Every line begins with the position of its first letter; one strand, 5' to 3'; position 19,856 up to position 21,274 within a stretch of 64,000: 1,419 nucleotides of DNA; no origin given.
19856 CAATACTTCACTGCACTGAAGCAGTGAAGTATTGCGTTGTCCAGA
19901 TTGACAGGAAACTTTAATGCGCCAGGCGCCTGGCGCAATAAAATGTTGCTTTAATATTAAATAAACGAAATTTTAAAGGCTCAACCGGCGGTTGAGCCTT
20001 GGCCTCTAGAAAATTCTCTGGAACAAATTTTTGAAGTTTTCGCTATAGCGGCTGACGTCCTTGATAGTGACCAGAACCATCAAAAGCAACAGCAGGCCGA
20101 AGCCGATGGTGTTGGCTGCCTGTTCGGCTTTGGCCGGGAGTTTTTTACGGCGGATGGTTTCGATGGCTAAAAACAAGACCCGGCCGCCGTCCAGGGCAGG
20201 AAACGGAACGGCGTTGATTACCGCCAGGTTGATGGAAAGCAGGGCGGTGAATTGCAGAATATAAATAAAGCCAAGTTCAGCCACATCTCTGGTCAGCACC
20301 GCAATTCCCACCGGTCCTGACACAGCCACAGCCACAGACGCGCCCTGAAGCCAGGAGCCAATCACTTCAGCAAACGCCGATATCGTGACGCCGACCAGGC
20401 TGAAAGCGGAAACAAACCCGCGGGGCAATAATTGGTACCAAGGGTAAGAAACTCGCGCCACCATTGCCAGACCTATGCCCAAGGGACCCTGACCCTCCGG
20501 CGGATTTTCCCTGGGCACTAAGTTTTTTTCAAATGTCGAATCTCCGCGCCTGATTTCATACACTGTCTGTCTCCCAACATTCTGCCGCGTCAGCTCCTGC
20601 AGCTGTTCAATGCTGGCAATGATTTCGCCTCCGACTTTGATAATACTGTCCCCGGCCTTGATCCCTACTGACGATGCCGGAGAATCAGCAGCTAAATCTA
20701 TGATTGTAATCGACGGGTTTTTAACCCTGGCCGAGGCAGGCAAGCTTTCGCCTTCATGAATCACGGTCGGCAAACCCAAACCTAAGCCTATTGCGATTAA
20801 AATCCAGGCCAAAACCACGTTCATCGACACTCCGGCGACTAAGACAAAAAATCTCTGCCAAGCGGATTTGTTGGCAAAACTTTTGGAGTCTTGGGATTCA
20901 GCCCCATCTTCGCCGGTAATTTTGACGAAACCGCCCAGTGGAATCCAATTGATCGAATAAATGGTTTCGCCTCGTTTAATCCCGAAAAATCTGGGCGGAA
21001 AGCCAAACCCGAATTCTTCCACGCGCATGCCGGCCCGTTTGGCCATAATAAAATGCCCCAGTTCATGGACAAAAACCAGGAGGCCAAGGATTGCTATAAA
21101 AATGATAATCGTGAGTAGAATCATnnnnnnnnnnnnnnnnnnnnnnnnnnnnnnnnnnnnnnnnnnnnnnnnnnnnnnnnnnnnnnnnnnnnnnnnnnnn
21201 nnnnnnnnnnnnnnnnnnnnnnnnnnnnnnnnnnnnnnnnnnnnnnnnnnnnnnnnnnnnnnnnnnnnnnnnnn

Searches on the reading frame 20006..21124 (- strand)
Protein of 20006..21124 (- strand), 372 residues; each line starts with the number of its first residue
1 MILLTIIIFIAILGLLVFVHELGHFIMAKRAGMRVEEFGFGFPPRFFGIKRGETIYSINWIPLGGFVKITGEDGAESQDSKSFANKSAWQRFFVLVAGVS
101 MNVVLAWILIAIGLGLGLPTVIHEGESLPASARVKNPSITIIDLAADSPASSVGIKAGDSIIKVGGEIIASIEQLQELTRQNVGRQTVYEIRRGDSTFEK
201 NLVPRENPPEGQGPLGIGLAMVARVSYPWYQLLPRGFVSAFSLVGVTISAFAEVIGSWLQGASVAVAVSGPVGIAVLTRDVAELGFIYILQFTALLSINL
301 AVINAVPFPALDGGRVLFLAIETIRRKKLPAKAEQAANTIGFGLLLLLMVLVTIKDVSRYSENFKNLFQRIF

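Call 42: search_protein_families(library=pfam, proteins=[window:20006-21124:-], max_evalue=0.0001)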
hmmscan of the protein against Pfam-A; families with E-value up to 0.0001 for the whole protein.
window:20006-21124:- (372 aa): 4 families
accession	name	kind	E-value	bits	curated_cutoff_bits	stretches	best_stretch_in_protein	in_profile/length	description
PF02163.28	Peptidase_M50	-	4.5e-60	203.2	27.2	1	9-348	2-221/221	Peptidase family M50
PF17820.7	PDZ_6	-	6.9e-10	39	27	1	144-193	5-54/54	PDZ domain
PF13180.12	PDZ_2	-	2.3e-06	28.3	27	1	133-197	8-73/80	PDZ domain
PF00595.29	PDZ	-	6e-06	27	23.2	1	129-176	23-66/81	PDZ domain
